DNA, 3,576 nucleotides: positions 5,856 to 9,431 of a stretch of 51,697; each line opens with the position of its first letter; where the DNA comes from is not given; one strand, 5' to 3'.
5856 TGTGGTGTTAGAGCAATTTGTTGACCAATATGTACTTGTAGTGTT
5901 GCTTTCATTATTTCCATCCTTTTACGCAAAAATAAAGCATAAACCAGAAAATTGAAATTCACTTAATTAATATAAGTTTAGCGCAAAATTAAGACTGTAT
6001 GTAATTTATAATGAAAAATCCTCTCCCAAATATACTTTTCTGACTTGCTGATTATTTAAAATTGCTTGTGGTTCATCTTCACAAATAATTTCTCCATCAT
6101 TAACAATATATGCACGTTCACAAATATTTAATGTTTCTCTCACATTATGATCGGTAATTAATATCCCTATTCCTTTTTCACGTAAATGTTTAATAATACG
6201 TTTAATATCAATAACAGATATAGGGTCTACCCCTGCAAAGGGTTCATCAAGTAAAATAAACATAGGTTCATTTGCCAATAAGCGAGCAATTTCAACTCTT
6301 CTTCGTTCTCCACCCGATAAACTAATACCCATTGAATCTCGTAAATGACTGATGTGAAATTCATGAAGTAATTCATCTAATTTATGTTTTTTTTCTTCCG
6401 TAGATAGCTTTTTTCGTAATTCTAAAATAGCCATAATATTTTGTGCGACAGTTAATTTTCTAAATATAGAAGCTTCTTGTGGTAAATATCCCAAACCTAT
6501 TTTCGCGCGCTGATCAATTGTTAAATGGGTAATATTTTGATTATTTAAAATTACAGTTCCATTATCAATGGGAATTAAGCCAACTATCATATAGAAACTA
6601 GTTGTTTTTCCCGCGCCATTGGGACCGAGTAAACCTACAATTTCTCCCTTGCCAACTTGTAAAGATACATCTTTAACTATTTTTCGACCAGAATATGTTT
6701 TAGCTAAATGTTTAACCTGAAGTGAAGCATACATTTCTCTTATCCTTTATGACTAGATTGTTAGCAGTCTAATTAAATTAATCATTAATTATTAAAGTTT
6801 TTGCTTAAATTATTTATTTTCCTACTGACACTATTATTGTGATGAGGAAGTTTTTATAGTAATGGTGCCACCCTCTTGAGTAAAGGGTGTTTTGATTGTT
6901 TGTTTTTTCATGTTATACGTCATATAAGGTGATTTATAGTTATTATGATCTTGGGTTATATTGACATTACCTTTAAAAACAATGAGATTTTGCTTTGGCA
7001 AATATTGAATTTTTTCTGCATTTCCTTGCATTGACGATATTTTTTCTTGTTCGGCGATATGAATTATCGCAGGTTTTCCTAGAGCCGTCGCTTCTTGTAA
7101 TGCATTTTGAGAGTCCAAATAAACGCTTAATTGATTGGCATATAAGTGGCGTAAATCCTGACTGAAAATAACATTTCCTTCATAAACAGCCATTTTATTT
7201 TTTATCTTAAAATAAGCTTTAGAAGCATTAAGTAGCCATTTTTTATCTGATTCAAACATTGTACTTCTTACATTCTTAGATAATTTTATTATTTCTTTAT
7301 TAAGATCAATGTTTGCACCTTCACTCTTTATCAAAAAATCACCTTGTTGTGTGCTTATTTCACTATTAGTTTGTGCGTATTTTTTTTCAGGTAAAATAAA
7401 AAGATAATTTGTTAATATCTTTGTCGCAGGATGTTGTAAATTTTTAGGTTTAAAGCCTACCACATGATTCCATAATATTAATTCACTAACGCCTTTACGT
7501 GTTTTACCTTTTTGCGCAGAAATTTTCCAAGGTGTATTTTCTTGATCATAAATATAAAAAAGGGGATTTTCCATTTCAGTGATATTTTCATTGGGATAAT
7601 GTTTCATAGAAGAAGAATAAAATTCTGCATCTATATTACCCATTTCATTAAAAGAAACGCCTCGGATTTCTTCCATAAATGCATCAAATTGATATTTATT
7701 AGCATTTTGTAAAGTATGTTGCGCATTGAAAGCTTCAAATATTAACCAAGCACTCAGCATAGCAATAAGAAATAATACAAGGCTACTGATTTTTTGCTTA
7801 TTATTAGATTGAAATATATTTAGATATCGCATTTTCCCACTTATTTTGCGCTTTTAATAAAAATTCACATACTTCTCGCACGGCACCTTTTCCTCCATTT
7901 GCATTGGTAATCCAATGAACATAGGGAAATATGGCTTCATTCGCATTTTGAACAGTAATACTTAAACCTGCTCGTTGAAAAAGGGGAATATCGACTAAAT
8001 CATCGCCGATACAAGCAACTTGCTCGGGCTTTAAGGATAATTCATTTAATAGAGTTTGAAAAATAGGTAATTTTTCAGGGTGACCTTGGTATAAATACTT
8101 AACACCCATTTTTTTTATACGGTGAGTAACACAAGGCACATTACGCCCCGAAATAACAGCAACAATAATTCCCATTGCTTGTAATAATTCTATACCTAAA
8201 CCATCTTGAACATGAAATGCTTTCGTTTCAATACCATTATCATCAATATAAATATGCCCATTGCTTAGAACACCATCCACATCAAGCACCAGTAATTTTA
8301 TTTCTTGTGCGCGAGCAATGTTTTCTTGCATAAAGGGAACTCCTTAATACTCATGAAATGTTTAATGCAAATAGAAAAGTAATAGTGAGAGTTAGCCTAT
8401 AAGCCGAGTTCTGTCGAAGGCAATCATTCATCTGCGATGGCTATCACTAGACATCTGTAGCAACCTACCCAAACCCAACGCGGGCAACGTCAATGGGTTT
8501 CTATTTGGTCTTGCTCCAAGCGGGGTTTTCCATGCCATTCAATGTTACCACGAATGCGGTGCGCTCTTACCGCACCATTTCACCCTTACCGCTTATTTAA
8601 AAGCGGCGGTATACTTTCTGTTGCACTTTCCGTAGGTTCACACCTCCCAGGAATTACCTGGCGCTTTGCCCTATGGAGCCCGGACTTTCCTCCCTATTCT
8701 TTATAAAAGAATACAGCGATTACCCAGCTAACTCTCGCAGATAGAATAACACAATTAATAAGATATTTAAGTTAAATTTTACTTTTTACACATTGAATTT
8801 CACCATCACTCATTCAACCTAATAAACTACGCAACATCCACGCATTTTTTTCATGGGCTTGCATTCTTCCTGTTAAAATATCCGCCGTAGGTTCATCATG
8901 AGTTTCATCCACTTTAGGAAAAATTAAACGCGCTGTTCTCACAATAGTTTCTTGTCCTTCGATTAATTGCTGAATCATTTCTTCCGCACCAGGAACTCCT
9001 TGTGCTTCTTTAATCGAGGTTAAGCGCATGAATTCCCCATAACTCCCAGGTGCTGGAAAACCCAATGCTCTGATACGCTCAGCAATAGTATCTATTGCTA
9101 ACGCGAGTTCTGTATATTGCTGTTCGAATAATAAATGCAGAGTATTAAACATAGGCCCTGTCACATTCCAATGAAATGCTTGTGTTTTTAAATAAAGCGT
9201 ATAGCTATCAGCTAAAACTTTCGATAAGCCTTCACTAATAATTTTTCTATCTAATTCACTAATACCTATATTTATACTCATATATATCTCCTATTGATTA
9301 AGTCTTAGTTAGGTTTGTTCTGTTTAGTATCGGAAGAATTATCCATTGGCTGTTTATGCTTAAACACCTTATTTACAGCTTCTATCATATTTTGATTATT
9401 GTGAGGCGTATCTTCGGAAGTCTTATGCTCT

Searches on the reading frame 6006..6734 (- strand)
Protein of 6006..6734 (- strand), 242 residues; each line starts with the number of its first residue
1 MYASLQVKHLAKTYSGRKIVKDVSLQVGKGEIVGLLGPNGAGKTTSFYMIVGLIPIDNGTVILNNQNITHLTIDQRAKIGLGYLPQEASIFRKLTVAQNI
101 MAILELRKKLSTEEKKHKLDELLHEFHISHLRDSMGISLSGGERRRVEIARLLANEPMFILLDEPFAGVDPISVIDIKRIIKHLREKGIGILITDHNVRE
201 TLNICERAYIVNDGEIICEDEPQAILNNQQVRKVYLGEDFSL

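Call 109: search_protein_families(library=pfam, proteins=[window:6006-6734:-], max_evalue=0.0001)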
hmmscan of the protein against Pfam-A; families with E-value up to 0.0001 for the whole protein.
window:6006-6734:- (242 aa): 2 families
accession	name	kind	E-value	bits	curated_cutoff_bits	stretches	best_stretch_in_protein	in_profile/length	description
PF00005.33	ABC_tran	-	1.7e-34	119.8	25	1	20-167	1-137/137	ABC transporter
PF12399.14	BCA_ABC_TP_C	-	2.4e-07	30.6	25.5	1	215-240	1-26/27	Branched-chain amino acid ATP-binding cassette transporter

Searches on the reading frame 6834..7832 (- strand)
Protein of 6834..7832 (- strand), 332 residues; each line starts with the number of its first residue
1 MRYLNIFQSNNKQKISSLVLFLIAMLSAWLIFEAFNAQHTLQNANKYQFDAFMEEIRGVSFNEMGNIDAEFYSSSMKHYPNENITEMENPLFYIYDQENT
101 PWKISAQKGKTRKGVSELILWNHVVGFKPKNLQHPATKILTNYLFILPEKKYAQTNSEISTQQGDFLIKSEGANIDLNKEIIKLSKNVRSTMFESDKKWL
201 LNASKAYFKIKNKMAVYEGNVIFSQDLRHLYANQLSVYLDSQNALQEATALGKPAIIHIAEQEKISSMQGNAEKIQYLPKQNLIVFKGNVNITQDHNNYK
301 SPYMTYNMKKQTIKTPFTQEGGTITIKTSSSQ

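Call 109: search_protein_families(library=pfam, proteins=[window:6834-7832:-], max_evalue=0.0001)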
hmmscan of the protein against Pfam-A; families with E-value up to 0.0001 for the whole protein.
window:6834-7832:- (332 aa): 2 families
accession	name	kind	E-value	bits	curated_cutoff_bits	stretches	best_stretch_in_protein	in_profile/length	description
PF06835.18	LptC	-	1.7e-40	138.9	21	2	18-191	3-173/175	Lipopolysaccharide-assembly, LptC-related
PF03968.19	LptD_N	-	5.5e-20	72.1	20.4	1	202-311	3-112/113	LptA/(LptD N-terminal domain) LPS transport protein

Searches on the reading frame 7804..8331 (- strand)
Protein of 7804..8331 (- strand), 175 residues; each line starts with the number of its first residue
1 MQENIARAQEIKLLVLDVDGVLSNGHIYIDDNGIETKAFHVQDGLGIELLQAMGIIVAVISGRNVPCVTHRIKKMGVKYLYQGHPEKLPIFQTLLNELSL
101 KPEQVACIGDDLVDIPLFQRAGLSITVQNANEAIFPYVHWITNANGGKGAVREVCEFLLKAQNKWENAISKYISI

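Call 109: search_protein_families(library=pfam, proteins=[window:7804-8331:-], max_evalue=0.0001)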
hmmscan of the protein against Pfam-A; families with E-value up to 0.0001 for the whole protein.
window:7804-8331:- (175 aa): 2 families
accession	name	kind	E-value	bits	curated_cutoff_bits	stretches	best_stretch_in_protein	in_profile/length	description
PF08282.18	Hydrolase_3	-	8.1e-13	49.1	20.9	1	90-149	191-250/255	haloacid dehalogenase-like hydrolase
PF00702.32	Hydrolase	-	1.2e-09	39.2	26.4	1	47-122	107-191/191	haloacid dehalogenase-like hydrolase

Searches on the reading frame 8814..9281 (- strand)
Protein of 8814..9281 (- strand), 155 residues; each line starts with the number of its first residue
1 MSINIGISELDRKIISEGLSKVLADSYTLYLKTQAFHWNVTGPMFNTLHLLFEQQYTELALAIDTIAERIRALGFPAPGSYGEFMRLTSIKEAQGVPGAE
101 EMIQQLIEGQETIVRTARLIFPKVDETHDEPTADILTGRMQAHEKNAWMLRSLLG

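Call 109: search_protein_families(library=pfam, proteins=[window:8814-9281:-], max_evalue=0.0001)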
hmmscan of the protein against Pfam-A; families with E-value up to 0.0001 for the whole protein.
window:8814-9281:- (155 aa): 1 family
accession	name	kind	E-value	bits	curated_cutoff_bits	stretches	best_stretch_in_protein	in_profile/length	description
PF00210.30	Ferritin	-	5.2e-25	88.5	24.5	1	18-154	3-136/142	Ferritin-like domain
